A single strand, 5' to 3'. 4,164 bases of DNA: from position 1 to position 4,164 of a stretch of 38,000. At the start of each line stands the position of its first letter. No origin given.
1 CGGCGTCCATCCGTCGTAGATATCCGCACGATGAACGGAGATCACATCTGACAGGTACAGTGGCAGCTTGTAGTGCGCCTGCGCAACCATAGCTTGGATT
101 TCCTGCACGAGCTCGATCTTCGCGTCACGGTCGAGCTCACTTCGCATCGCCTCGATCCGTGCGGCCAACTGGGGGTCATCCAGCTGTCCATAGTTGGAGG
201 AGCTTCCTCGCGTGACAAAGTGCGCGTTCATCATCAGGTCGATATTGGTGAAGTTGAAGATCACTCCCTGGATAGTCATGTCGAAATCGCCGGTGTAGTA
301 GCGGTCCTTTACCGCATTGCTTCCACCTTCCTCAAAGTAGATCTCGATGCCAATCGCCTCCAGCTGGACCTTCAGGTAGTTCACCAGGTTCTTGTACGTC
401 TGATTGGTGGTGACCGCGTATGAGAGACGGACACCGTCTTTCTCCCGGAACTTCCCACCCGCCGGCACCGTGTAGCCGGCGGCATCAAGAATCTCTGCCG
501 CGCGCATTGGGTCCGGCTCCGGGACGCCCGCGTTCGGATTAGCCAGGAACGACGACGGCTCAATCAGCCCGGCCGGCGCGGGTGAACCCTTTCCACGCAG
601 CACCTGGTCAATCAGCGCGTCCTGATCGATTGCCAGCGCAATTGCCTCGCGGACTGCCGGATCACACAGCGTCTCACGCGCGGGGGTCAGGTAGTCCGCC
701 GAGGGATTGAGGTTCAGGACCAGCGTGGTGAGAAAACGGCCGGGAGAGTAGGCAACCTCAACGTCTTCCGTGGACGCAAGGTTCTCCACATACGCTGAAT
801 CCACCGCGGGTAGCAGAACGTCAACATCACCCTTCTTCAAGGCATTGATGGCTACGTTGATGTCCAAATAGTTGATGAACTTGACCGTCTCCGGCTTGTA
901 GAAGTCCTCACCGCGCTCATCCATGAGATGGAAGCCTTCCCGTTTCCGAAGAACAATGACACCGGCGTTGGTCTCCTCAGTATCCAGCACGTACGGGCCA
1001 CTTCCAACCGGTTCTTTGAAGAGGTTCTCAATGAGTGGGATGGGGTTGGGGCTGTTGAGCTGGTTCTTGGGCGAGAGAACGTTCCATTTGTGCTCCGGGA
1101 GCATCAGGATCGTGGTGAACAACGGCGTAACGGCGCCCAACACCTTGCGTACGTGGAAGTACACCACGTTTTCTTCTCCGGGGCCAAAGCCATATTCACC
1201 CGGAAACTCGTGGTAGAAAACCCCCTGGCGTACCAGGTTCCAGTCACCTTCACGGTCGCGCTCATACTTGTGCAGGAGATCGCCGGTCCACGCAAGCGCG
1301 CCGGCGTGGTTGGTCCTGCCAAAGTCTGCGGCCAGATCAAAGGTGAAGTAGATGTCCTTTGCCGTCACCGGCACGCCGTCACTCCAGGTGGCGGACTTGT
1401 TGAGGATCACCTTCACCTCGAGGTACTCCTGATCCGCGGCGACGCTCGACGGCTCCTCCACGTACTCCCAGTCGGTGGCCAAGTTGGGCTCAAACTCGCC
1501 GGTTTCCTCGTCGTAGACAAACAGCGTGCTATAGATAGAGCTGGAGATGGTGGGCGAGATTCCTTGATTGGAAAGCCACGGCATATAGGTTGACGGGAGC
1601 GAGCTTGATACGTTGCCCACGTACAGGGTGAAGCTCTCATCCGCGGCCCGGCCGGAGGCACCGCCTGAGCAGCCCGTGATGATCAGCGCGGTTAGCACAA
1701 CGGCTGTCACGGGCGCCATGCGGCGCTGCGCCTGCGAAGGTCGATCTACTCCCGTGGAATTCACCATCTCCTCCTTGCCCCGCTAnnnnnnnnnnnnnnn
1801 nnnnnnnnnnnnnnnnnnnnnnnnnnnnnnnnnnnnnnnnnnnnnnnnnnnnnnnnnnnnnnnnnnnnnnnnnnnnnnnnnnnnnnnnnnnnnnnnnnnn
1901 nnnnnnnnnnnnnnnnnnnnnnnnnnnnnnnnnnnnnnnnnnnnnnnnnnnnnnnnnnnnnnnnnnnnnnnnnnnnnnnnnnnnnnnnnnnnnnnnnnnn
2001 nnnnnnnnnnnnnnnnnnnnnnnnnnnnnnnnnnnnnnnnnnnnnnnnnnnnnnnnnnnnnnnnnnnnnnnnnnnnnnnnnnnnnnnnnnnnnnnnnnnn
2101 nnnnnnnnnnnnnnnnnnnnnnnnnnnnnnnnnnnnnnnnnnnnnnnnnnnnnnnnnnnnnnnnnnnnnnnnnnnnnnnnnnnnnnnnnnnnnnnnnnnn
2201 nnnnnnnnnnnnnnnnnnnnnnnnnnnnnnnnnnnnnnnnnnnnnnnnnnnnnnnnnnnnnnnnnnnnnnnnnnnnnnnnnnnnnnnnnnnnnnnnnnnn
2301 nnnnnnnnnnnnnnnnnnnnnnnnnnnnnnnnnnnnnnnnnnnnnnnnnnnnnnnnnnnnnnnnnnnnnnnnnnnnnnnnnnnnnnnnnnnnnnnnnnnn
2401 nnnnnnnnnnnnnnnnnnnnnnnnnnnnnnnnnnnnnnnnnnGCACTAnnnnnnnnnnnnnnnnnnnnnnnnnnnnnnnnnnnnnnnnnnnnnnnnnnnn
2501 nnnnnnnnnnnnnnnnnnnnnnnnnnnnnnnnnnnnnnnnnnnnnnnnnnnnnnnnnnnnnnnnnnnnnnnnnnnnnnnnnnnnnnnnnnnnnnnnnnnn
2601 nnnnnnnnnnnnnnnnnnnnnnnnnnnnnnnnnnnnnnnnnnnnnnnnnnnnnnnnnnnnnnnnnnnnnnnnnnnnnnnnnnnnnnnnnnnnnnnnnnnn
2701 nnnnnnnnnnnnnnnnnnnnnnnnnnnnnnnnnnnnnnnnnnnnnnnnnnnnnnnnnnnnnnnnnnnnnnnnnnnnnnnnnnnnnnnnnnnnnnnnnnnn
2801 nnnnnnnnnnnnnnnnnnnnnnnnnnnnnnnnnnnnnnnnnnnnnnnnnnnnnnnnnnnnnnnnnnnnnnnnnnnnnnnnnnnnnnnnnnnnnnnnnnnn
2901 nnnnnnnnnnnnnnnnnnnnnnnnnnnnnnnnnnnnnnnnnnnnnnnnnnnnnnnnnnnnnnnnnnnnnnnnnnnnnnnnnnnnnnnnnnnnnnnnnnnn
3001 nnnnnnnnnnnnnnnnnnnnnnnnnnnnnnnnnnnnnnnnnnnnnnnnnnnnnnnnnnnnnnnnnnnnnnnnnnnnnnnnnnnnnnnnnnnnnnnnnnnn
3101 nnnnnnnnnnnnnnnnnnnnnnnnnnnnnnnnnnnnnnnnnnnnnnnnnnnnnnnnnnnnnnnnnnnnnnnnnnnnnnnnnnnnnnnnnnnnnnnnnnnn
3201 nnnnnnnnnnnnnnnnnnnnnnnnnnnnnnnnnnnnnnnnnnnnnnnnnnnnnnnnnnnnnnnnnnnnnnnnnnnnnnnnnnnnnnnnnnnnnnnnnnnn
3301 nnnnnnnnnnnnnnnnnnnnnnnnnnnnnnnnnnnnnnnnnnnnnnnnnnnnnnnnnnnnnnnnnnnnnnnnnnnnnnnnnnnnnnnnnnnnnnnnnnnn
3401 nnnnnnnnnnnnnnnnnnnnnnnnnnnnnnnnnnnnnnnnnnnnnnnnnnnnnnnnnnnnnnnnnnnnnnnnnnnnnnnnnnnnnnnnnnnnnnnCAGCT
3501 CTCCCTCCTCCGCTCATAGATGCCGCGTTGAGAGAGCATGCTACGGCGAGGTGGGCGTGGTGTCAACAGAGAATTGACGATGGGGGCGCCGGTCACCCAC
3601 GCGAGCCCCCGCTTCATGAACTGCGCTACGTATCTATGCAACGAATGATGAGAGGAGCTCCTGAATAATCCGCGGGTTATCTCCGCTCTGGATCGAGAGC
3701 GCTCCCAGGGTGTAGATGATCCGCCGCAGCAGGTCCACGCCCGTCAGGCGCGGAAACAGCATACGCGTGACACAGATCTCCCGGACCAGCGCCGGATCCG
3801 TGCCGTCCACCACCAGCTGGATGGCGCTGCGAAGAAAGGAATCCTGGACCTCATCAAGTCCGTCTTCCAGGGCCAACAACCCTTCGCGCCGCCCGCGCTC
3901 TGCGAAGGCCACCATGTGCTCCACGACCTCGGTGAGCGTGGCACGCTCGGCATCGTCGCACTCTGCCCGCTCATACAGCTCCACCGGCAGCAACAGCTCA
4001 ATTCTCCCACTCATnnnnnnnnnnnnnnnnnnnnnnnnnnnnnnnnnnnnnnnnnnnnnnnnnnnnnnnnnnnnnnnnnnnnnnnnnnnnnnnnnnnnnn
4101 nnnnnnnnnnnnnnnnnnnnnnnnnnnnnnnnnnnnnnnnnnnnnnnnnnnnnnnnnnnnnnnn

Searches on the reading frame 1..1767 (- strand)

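Call 64: search_protein_families(library=pfam, proteins=[window:1-1767:-], max_evalue=0.01)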
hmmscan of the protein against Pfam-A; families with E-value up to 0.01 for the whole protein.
window:1-1767:- (589 aa): 1 family
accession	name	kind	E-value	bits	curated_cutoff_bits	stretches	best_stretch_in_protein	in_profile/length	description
PF00496.27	SBP_bac_5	-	1.3e-49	169.7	32.4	1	91-520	1-364/368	Bacterial extracellular solute-binding proteins, family 5 Middle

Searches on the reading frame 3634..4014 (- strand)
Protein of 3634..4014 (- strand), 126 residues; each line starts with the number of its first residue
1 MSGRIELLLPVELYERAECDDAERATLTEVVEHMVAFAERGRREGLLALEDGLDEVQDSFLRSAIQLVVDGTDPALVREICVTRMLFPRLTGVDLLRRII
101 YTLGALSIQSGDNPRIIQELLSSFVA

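Call 6: search_protein_families(library=pfam, proteins=[window:3634-4014:-])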
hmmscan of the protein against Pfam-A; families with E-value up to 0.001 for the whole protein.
window:3634-4014:- (126 aa): 0 families

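Call 22: find_homologous_proteins(query=window:3634-4014:-, max_evalue=0.001)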
Query window:3634-4014:- (126 aa): 113 proteins with E <= 0.001 among 165 candidates.
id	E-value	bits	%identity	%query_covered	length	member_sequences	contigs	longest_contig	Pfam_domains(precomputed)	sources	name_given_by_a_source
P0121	1.2e-72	259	100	100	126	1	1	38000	-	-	-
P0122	4.7e-60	219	84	100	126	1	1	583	-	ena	-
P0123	2.6e-29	120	50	94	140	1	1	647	-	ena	-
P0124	6.4e-24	102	46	94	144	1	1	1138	-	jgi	jgi:flagellar motor component MotA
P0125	1.1e-22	98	45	92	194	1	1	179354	-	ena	-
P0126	1.3e-19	88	55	49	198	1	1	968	PF01618.22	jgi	jgi:chemotaxis protein MotA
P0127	3.8e-19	87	59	44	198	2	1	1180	PF01618.22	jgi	-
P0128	4.2e-19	87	59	44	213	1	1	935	PF01618.22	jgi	-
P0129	5.9e-19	86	60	49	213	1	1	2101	PF01618.22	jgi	jgi:chemotaxis protein MotA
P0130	6.1e-19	86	63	41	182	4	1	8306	PF01618.22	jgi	jgi:chemotaxis protein MotA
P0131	1.2e-18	85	57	44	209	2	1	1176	PF01618.22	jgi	jgi:chemotaxis protein MotA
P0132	1.2e-18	85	63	41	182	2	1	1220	PF01618.22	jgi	jgi:chemotaxis protein MotA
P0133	1.8e-18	85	59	44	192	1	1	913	PF01618.22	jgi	jgi:chemotaxis protein MotA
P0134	1.9e-18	85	63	41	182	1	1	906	PF01618.22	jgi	jgi:chemotaxis protein MotA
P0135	2.1e-18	84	38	95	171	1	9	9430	-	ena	-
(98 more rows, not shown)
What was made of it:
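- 3634..4014 (-): Native left-flank gene (126 aa, no Pfam family; resembles the cytoplasmic part of MotA / FliG_C-like proteins). Anchor for the empty-site comparison. Call 22: closest homologue P0122 is 84% identical.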

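Call 23: find_encoding_contigs(protein=P0125, flank=10000, max_places=3)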
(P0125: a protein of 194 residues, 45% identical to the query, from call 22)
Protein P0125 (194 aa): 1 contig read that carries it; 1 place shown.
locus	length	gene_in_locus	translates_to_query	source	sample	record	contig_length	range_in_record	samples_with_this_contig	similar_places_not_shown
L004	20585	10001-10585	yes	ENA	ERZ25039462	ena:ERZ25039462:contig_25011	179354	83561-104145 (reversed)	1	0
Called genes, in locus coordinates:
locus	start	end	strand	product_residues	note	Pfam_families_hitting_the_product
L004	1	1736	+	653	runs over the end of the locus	PF22614:Slo-like_RCK, PF06241:Castor_Poll_mid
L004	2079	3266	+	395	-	PF05872:HerA_C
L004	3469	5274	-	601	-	PF00501:AMP-binding, PF23562:AMP-binding_C_3 (faint)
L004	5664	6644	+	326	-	PF24807:WD40_CDC20-Fz, PF25174:Beta-prop_THOC3, PF25175:Beta-prop_WDR5, PF00400:WD40, PF23381:Beta-prop_IFT122_1st, PF25173:Beta-prop_WDR3_1st, PF23414:Beta-prop_EML_2, PF24782:WD40_MABP1-WDR62_2nd, +52 more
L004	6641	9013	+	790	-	PF25172:Beta-prop_WDR3_2nd (weak), PF25173:Beta-prop_WDR3_1st (weak), PF23381:Beta-prop_IFT122_1st, PF24817:WD40_WDHD1_1st (weak), PF25168:Beta-prop_WDR36-Utp21_2nd, PF25174:Beta-prop_THOC3 (weak), PF25175:Beta-prop_WDR5 (weak), PF00400:WD40, +1 more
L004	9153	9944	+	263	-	-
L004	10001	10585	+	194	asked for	-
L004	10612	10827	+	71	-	PF01706:FliG_C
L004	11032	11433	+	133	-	-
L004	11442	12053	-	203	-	PF06966:DUF1295 (weak), PF04140:ICMT, PF04191:PEMT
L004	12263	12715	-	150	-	-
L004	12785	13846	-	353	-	PF03169:OPT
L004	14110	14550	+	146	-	-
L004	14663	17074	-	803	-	PF01804:Penicil_amidase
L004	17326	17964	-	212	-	-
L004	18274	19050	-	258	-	-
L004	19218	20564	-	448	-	-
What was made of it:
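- Tried and rejected: The context of a 45% homologue of the left-flank gene (L004) showed no synteny (call 23).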

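Call 24: find_encoding_contigs(protein=P0122, flank=10000, max_places=3)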
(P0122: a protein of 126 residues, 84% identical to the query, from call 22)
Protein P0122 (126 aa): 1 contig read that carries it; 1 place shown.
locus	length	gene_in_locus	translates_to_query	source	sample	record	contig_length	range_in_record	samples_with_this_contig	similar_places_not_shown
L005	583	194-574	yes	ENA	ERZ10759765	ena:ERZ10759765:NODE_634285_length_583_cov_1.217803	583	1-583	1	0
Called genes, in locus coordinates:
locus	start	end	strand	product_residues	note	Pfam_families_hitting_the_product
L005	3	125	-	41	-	?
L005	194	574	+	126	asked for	-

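Call 78: search_protein_families(library=padloc, proteins=[window:3634-4014:-], max_evalue=0.001)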
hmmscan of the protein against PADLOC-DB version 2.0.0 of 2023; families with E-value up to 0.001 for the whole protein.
window:3634-4014:- (126 aa): 0 families
